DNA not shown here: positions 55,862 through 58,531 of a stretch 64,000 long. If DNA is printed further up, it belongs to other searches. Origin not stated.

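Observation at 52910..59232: Candidate novel glycyl-radical-enzyme operon: heparinase-like + URO-D-like + eliminase-class GRE + three-cluster activase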

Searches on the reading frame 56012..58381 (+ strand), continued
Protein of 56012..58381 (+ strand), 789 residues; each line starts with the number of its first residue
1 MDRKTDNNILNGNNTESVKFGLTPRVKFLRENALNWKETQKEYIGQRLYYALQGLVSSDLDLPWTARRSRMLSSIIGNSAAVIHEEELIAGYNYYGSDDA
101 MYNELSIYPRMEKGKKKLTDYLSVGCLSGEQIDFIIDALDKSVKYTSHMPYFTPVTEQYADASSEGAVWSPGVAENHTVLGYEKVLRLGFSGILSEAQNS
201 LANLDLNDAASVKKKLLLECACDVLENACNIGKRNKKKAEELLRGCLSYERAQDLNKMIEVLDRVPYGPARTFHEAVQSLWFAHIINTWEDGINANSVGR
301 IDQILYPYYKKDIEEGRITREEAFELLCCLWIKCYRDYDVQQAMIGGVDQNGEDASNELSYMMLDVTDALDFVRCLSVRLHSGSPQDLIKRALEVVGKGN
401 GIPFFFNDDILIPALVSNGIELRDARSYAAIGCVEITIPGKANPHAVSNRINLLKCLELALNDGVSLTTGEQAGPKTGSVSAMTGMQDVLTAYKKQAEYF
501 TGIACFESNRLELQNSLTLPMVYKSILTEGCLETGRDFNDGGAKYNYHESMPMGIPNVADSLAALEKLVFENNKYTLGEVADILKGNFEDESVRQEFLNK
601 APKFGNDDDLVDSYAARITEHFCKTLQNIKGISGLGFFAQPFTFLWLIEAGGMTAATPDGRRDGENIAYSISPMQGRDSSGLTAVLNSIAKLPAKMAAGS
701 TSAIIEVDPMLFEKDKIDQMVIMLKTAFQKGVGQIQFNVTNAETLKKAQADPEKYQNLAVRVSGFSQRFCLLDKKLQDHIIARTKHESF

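Call 88: search_solved_structures(query=window:56012-58381:+, max_evalue=1e-95, show_alignments=4)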
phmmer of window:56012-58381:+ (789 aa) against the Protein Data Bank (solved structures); distinct sequences matched with E-value up to 1e-95: 4.
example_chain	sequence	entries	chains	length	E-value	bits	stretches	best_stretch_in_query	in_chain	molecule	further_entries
1r8w_A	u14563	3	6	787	1.2e-115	391.1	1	62-786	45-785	glycerol dehydratase | B12-independent glycerol dehydratase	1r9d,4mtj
2f3o_A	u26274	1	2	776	2.8e-101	343.6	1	176-784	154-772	pyruvate formate-lyase 2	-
9f3w_A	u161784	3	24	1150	3.4e-101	343.3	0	178-789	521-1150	Choline trimethylamine-lyase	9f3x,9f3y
5i2a_A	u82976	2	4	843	7.5e-101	342.1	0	64-588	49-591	Diol-dehydratase | Diol dehydratase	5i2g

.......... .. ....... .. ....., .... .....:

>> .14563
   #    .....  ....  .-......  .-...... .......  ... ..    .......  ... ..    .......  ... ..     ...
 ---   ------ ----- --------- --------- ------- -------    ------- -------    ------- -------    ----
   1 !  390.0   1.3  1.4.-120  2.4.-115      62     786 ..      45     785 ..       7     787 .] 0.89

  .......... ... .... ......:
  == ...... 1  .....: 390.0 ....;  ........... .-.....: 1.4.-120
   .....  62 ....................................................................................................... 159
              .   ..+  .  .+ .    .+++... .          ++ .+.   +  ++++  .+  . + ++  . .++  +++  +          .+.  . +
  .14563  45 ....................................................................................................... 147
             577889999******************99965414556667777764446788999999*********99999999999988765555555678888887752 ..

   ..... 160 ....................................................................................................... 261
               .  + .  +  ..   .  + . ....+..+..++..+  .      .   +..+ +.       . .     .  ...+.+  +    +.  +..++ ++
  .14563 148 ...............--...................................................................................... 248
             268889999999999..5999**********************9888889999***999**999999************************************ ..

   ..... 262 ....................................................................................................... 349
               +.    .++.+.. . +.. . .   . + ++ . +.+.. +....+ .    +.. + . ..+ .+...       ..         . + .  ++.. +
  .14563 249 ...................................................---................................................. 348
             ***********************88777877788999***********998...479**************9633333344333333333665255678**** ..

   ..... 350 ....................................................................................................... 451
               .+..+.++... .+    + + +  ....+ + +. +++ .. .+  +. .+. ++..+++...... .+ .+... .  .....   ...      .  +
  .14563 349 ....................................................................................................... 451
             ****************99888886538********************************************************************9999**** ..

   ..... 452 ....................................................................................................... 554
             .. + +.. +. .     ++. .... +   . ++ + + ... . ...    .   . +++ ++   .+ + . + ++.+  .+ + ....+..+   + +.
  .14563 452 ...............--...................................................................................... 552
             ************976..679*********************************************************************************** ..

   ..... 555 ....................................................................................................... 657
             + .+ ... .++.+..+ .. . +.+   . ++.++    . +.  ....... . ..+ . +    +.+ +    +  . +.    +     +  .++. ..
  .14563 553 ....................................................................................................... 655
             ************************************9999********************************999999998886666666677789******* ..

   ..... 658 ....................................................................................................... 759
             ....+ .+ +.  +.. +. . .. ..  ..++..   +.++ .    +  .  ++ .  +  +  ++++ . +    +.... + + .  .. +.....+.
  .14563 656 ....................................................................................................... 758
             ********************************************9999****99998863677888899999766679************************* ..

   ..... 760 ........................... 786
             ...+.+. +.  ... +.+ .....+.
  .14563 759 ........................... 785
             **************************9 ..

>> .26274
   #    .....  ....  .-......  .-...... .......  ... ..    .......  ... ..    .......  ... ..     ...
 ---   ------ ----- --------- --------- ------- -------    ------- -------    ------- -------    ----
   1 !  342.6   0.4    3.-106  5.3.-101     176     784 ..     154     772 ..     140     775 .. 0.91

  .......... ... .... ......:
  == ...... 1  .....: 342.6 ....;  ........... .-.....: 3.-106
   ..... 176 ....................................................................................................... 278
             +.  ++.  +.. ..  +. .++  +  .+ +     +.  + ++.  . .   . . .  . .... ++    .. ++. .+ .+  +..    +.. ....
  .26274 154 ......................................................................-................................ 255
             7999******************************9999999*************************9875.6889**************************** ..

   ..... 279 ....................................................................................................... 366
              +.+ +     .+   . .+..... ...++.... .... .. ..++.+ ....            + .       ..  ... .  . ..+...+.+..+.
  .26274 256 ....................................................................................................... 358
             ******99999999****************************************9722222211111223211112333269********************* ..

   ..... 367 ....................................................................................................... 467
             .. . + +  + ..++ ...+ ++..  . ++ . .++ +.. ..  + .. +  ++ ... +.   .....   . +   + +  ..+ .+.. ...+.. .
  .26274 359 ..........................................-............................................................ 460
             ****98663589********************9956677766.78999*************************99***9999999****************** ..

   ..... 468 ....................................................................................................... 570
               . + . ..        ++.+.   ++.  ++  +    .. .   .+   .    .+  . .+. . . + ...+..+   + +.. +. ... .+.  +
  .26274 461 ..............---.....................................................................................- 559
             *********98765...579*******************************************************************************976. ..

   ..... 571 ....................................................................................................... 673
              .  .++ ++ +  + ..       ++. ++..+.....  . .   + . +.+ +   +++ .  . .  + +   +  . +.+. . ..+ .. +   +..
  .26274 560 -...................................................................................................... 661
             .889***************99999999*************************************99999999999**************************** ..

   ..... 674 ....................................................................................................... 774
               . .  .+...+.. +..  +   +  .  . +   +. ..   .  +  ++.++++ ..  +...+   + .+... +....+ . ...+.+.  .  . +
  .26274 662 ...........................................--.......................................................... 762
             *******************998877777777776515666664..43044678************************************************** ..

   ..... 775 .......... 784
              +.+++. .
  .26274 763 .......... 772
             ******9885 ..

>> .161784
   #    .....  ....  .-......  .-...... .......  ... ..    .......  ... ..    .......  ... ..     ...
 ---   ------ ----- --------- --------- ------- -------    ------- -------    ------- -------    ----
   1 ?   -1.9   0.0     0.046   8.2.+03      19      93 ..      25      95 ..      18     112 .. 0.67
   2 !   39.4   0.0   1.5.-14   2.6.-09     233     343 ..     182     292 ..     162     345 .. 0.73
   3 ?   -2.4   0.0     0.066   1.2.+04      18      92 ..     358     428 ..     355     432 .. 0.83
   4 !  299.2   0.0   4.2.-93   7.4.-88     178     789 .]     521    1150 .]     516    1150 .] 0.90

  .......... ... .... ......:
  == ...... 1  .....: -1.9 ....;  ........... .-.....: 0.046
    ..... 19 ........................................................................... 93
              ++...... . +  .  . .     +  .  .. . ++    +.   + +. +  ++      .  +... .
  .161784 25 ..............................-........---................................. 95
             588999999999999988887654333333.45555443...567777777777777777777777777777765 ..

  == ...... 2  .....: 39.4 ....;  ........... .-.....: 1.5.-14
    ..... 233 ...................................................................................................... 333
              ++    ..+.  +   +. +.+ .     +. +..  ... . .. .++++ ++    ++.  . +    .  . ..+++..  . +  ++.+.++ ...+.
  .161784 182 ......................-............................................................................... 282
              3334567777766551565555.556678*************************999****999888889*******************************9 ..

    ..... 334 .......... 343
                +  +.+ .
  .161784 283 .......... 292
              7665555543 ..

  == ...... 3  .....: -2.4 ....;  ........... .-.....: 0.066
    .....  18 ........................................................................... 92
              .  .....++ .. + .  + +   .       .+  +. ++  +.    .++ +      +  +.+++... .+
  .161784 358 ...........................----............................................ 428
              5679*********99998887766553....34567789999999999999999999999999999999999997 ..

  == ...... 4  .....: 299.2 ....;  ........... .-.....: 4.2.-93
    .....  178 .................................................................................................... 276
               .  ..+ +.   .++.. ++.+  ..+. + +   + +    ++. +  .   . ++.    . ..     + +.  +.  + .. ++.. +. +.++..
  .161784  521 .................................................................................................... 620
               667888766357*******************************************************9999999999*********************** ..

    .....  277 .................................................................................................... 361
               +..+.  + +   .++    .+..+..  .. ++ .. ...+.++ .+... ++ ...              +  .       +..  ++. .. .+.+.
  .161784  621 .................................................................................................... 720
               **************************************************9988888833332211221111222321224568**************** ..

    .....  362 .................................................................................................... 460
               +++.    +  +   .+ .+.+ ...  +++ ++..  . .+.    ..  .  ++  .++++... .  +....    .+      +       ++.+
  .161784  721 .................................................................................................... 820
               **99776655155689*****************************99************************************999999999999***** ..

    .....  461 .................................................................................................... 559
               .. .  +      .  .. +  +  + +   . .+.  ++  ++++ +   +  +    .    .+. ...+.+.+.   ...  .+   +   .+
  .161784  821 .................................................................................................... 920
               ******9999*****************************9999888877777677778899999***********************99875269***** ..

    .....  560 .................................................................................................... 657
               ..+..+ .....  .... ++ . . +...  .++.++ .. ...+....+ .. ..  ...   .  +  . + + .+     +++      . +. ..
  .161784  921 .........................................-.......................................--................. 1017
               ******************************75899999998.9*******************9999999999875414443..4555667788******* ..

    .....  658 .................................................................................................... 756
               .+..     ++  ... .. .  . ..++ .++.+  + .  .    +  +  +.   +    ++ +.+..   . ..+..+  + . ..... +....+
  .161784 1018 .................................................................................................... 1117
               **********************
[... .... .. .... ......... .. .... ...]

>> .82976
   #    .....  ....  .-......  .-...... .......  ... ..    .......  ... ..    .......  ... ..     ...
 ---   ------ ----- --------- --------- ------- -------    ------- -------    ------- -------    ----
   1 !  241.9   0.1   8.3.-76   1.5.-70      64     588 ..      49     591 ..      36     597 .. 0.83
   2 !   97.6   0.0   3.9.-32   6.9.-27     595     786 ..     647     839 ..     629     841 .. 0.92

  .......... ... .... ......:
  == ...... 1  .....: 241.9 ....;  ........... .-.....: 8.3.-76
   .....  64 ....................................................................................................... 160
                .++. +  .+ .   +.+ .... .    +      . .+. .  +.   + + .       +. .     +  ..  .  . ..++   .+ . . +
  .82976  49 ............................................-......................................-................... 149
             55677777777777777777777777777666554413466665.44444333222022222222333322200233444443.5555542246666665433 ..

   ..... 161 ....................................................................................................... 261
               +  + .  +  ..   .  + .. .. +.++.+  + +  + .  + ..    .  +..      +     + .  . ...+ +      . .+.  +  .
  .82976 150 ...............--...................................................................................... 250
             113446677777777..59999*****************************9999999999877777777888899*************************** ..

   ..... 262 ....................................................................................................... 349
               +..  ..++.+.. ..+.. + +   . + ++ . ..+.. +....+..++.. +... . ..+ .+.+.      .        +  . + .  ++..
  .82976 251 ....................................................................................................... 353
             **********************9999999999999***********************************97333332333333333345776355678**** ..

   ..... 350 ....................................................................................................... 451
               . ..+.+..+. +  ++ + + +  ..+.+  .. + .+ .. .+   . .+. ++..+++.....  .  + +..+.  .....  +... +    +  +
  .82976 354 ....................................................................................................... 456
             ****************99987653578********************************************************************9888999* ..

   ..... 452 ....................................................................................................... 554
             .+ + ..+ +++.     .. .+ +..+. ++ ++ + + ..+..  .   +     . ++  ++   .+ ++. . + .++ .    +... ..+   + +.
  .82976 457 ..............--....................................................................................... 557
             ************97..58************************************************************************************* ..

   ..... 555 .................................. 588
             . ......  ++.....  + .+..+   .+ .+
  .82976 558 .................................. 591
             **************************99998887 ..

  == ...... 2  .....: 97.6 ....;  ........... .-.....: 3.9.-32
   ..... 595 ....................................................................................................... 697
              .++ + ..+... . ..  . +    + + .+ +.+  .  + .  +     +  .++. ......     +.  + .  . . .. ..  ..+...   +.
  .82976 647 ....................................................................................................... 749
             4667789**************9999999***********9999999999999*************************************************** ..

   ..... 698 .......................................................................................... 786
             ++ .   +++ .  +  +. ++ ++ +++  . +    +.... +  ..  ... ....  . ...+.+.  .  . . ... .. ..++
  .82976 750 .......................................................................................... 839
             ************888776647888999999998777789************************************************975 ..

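Call 93: find_encoding_contigs(protein=P0003, flank=10000, max_places=2)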
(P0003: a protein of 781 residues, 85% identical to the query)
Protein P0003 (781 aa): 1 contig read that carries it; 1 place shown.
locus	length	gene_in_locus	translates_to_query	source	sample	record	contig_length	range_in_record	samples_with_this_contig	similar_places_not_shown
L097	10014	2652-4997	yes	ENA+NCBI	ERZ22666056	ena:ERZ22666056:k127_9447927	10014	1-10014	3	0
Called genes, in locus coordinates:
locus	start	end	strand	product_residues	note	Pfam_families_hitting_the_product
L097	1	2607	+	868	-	?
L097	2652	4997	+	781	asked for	PF02901:PFL-like, PF01228:Gly_radical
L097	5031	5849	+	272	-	PF13353:Fer4_12, PF00037:Fer4 (faint), PF12837:Fer4_6 (faint), PF04055:Radical_SAM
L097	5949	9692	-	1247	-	PF00963:Cohesin, PF09479:Flg_new, PF07495:Y_Y_Y (faint)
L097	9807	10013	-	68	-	?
